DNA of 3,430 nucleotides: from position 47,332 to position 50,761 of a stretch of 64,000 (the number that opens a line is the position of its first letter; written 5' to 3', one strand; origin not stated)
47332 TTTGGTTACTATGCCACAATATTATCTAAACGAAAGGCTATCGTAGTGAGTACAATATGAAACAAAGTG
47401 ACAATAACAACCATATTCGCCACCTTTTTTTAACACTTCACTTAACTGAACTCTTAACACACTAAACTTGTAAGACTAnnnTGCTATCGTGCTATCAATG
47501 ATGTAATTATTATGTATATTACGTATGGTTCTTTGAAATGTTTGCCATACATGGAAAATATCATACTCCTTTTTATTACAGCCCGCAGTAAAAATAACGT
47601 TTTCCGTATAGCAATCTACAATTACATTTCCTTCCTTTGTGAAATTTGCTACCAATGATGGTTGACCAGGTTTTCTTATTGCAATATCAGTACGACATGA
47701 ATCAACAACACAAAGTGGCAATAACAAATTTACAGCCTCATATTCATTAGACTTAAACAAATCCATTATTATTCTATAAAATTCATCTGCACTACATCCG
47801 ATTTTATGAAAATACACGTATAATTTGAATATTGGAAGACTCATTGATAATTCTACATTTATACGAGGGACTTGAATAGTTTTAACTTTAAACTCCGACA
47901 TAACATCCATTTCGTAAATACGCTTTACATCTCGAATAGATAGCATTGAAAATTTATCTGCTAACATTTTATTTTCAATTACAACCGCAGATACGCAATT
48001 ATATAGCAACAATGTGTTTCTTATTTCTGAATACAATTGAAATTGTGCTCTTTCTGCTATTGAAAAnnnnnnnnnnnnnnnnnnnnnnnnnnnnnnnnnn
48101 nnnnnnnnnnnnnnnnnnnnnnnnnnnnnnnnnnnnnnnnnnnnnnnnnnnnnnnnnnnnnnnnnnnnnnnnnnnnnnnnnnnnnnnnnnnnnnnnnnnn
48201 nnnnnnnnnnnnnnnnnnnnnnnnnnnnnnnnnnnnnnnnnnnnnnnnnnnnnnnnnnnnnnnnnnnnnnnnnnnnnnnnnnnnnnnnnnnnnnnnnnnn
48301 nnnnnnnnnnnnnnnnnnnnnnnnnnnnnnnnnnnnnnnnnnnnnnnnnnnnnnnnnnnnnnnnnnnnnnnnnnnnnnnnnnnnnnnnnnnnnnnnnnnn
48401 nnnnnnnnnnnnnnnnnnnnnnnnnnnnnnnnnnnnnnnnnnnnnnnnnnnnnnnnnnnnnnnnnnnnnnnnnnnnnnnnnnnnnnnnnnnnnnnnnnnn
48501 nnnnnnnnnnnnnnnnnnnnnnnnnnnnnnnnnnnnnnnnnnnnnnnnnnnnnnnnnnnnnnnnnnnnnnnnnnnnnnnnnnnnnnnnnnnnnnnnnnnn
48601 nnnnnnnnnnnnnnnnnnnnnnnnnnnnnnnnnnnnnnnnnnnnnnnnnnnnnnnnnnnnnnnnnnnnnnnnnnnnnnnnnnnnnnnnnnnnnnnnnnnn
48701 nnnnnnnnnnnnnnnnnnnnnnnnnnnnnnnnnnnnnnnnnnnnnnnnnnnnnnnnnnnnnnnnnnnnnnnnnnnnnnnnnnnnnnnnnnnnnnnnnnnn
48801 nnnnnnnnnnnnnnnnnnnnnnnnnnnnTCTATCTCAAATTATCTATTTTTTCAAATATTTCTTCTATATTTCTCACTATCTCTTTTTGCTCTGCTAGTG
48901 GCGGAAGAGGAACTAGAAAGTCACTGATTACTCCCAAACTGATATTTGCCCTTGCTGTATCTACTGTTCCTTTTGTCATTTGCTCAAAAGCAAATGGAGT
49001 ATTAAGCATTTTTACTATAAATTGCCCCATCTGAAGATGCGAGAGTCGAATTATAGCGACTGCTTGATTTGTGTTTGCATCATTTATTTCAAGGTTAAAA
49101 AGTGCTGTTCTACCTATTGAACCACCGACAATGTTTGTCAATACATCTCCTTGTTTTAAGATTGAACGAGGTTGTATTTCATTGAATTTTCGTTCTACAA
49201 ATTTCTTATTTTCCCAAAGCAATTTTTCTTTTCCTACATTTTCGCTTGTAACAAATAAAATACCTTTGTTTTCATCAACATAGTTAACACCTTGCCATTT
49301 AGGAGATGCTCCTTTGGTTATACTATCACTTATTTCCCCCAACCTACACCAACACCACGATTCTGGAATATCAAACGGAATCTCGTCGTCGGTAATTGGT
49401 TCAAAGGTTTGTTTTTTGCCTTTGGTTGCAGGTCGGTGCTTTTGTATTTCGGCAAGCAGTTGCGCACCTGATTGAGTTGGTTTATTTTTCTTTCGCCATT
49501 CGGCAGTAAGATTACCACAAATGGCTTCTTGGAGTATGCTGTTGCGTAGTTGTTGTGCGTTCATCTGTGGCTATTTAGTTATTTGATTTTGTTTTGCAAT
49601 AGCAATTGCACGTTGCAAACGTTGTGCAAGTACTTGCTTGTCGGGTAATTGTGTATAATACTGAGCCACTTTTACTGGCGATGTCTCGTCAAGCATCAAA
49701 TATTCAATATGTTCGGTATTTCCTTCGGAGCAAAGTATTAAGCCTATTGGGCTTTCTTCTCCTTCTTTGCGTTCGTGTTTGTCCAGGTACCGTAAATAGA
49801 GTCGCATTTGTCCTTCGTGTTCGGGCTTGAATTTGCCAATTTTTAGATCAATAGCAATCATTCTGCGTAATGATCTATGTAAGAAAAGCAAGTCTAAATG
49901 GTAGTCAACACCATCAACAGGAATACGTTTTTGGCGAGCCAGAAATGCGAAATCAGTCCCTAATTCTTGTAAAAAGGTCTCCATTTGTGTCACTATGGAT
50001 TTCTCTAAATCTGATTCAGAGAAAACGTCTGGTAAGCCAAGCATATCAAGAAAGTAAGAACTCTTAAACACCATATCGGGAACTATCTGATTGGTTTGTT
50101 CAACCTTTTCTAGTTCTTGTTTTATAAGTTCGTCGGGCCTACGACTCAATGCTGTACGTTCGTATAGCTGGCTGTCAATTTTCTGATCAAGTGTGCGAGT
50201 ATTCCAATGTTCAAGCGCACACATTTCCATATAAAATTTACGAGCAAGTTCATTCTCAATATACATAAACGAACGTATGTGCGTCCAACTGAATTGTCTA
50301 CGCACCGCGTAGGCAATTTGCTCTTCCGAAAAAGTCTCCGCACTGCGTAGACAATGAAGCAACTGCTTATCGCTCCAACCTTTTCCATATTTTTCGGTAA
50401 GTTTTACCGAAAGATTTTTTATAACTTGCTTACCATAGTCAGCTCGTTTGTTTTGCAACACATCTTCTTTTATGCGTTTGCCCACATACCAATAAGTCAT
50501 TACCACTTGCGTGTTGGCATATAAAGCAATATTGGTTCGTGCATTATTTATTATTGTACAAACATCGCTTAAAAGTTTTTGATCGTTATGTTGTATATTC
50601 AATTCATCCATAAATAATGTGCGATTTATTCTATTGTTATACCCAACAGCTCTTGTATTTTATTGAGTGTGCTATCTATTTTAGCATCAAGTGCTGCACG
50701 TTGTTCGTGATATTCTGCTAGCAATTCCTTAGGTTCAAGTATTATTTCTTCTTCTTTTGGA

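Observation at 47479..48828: KAP-type P-loop NTPase as the terminal gene of a type I R-M operon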

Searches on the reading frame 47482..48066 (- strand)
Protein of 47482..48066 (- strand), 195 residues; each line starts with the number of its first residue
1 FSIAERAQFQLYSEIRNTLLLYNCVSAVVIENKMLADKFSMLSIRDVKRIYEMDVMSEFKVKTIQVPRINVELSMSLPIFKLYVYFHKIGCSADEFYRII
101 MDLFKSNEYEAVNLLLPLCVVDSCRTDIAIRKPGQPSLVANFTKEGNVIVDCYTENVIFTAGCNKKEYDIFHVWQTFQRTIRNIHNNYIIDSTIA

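Call 53: predict_structure(alignment_id=A4)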
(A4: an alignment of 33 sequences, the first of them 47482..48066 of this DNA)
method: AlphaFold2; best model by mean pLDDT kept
length: 195 residues; sequences in the alignment: 33
mean_pLDDT: 87.6   pTM: 0.84
mean pLDDT of the five models: 87.6, 85.5, 85.4, 85.2, 84.6
residues with pLDDT >= 90: 124; 70-90: 52; 50-70: 16; < 50: 3
segments of 3 or more residues with pLDDT < 50: none
pLDDT, mean of each block of 10 residues (from residue 1): 79 80 57 87 92 94 92 96 93 93 86 94 93 90 96 85 79 94 93 68
secondary structure, 60 per line:
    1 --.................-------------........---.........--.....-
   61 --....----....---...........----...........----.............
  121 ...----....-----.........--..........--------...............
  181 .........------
elements in order: H3-19 H33-40 H44-52 H55-58 E63-66 E71-74 H78-88 H93-103 H108-123 E128-131 E137-145 E148-157 E166-169 H170-188

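Call 62: fold_search(model_id=the predicted structure, library=viral)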
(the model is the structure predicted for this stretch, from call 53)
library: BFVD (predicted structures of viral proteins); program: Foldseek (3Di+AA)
matches with E <= 10: 153; with E <= 0.001: 0
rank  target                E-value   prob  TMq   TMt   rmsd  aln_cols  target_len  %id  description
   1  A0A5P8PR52            7.5e-01  0.13  0.17  0.24  11.5       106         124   12  HCP-like protein [Acinetobacter phage VB_ApiP_XC38]
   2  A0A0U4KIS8            8.8e-01  0.08  0.18  0.20  14.2       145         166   15  (no name in the UniProt tables at hand)
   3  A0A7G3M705            1.2e+00  0.10  0.14  0.26  12.2        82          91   11  (no name in the UniProt tables at hand)
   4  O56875                1.2e+00  0.08  0.16  0.11   8.4        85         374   10  ORF D protein [Infectious laryngotracheitis virus]
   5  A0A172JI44            1.8e+00  0.03  0.12  0.14  13.0       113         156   11  Uncharacterized protein [Bacillus phage AR9]
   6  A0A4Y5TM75            1.9e+00  0.03  0.14  0.14  12.7       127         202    8  (no name in the UniProt tables at hand)
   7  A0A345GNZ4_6          2.1e+00  0.04  0.22  0.04  16.9       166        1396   16  (no name in the UniProt tables at hand)
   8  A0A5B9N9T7            2.3e+00  0.06  0.17  0.29  11.3        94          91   11  Uncharacterized protein [Proteus phage Saba]
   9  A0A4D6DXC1            2.3e+00  0.06  0.21  0.19  11.6       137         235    6  Uncharacterized protein [Edwardsiella phage pEt-SU]
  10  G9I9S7                2.6e+00  0.02  0.14  0.13  14.5       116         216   10  (no name in the UniProt tables at hand)
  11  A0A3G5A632            2.7e+00  0.05  0.17  0.19  12.2       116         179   12  Uncharacterized protein [Hyperionvirus sp.]
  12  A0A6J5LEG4            3.1e+00  0.21  0.16  0.47   2.2        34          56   20  Uncharacterized protein [uncultured Caudovirales phage]
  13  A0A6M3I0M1            3.1e+00  0.05  0.13  0.27  10.4        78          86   12  (no name in the UniProt tables at hand)
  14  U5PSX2                3.1e+00  0.03  0.11  0.14  10.2        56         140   20  Uncharacterized protein [Bacillus phage Blastoid]
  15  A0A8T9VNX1            3.1e+00  0.03  0.17  0.14  14.6       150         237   17  (no name in the UniProt tables at hand)
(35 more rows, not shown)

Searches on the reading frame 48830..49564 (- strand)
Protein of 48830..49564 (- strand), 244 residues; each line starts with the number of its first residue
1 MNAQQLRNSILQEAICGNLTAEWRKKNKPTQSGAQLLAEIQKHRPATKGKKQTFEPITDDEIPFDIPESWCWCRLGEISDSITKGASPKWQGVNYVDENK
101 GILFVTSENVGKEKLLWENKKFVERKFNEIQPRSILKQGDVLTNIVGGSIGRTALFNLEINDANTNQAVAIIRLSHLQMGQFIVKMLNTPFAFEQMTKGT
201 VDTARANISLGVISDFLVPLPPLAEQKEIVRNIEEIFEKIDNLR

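Call 3: search_protein_families(library=pfam, proteins=[window:48830-49564:-], max_evalue=0.1)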
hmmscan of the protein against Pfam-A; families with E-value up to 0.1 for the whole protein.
window:48830-49564:- (244 aa): 1 family
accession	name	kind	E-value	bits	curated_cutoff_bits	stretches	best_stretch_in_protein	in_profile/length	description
PF01420.25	Methylase_S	-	1.3e-08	35.7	22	1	67-241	1-157/168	Type I restriction modification DNA specificity domain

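Call 4: search_protein_families(library=padloc, proteins=[window:48830-49564:-], max_evalue=0.1)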
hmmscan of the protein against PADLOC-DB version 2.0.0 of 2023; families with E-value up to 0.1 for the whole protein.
window:48830-49564:- (244 aa): 105 families (the best 25 are shown)
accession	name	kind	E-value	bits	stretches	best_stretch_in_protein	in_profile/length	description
PDLC03179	Specificity_I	-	3.2e-42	143.2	1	4-244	327-566/589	Type I specificity subunit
PDLC03076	Specificity_I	-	1.8e-40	137.6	1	1-241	1-233/488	Type I specificity subunit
PDLC03169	Specificity_I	-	4.4e-38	129.8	1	5-241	193-390/461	Type I specificity subunit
PDLC03127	Specificity_I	-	5.9e-36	122.4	1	4-243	194-426/571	Type I specificity subunit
PDLC03079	Specificity_I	-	7.5e-32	109.1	1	4-239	202-417/470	Type I specificity subunit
PDLC03072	Specificity_I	-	5.4e-30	102.8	1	65-244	232-411/448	Type I specificity subunit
PDLC03189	Specificity_I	-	1.4e-27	94.7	1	4-243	182-390/459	Type I specificity subunit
PDLC03109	Specificity_I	-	4.5e-27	92.8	2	65-242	290-469/591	Type I specificity subunit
PDLC03195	Specificity_I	-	2.5e-24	83.8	2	82-243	55-214/512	Type I specificity subunit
PDLC03105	Specificity_I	-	2.2e-23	81.4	1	65-243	233-408/448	Type I specificity subunit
PDLC03162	Specificity_I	-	3.7e-23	80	2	66-244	4-175/431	Type I specificity subunit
PDLC03100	Specificity_I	-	1.9e-22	78.3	1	40-239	168-365/392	Type I specificity subunit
PDLC04137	mad5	-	2.9e-22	77.4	1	56-243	208-375/392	mads_5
PDLC03089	Specificity_I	-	1.6e-21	75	1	69-243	4-175/446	Type I specificity subunit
PDLC03090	Specificity_I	-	3.6e-20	70.6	1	66-243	233-404/434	Type I specificity subunit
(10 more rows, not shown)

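Call 5: search_protein_families(library=ncbifam, proteins=[window:48830-49564:-], max_evalue=0.1)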
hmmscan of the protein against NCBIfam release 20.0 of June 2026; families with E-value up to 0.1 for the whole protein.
window:48830-49564:- (244 aa): 2 families
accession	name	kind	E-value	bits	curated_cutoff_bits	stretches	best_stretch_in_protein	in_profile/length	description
NF007278.0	PRK09737.1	equivalog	3.6e-17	62.3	662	2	104-241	250-390/461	type I restriction-modification system specificity subunit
NF047740.1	antiphage_MADS5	equivalog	2.5e-09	36.5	400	1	73-241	275-443/461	methylation-associated defense system restriction endonuclease subunit S MAD5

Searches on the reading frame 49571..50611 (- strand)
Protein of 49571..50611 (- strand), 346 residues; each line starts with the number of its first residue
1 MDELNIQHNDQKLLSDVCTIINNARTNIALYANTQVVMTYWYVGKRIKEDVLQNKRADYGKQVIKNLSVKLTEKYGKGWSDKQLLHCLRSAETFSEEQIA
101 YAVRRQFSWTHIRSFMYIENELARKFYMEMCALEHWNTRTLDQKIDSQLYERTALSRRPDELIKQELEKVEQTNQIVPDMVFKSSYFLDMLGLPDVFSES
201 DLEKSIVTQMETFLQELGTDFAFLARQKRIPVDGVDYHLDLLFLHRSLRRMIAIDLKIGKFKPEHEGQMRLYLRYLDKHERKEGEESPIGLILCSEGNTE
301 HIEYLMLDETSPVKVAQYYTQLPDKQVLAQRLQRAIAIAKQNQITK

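Call 3: search_protein_families(library=pfam, proteins=[window:49571-50611:-], max_evalue=0.1)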
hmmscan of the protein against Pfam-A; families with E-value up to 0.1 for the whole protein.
window:49571-50611:- (346 aa): 5 families
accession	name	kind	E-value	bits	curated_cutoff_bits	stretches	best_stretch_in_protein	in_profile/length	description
PF06250.17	YhcG_C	-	2.9e-47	160.9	32.5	1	181-328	3-152/157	YhcG PDDEXK nuclease domain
PF17761.7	DUF1016_N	-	2.3e-38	131.8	32.8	1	17-152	2-137/137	DUF1016 N-terminal domain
PF12705.13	PDDEXK_1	-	0.022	15.1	22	1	239-335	128-220/247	PD-(D/E)XK nuclease superfamily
PF07553.16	Lipoprotein_Ltp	-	0.065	13.8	23.2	0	80-103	20-45/48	Host cell surface-exposed lipoprotein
PF16875.11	Glyco_hydro_36N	-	0.092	12.6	27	0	265-332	64-131/253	Glycosyl hydrolase family 36 N-terminal domain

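Call 4: search_protein_families(library=padloc, proteins=[window:49571-50611:-], max_evalue=0.1)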
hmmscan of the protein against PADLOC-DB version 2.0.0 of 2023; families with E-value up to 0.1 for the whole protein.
window:49571-50611:- (346 aa): 33 families (the best 25 are shown)
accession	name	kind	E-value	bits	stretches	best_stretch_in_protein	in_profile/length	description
PDLC04807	PDC-S02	-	4.5e-118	392.5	1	1-342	4-345/351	-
PDLC04822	PDC-S02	-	1.2e-99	331.7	1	1-303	1-293/294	-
PDLC04795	PDC-S02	-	3.9e-83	277.6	1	1-342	16-350/357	-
PDLC04817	PDC-S02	-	2.3e-82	274.8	2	9-216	7-211/286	-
PDLC04831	PDC-S02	-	5.1e-82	274.1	1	5-333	6-338/346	-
PDLC04803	PDC-S02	-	3.2e-74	248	1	74-342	5-264/269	-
PDLC04810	PDC-S02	-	2.5e-72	242.1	1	4-341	5-349/355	-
PDLC04820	PDC-S02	-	4.6e-58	194.8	1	9-341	25-325/332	-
PDLC04825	PDC-S02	-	3.1e-56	188.3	1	9-188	13-192/193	-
PDLC04827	PDC-S02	-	1.4e-53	179.9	1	1-232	1-229/234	-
PDLC04813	PDC-S02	-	9.3e-49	163.7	1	180-341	6-167/175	-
PDLC04812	PDC-S02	-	4.7e-37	125.2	1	8-152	6-148/151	-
PDLC04821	PDC-S02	-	2.6e-34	116.3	1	1-129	1-129/133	-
PDLC01464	PD_DExK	-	1.2e-33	114.2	1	109-255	1-126/126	"CAS-I,CAS-II,CAS-III,CAS-IV,CAS-V,CAS-VI; associated"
PDLC04826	PDC-S02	-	1.7e-30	104.3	1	6-222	7-217/222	-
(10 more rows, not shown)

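Call 5: search_protein_families(library=ncbifam, proteins=[window:49571-50611:-], max_evalue=0.1)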
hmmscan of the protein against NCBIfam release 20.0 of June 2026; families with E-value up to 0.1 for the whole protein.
window:49571-50611:- (346 aa): 1 family
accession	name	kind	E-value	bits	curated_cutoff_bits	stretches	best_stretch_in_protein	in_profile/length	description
NF008265.0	PRK11037.1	equivalog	0.025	14.5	105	1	165-195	31-58/83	hypothetical protein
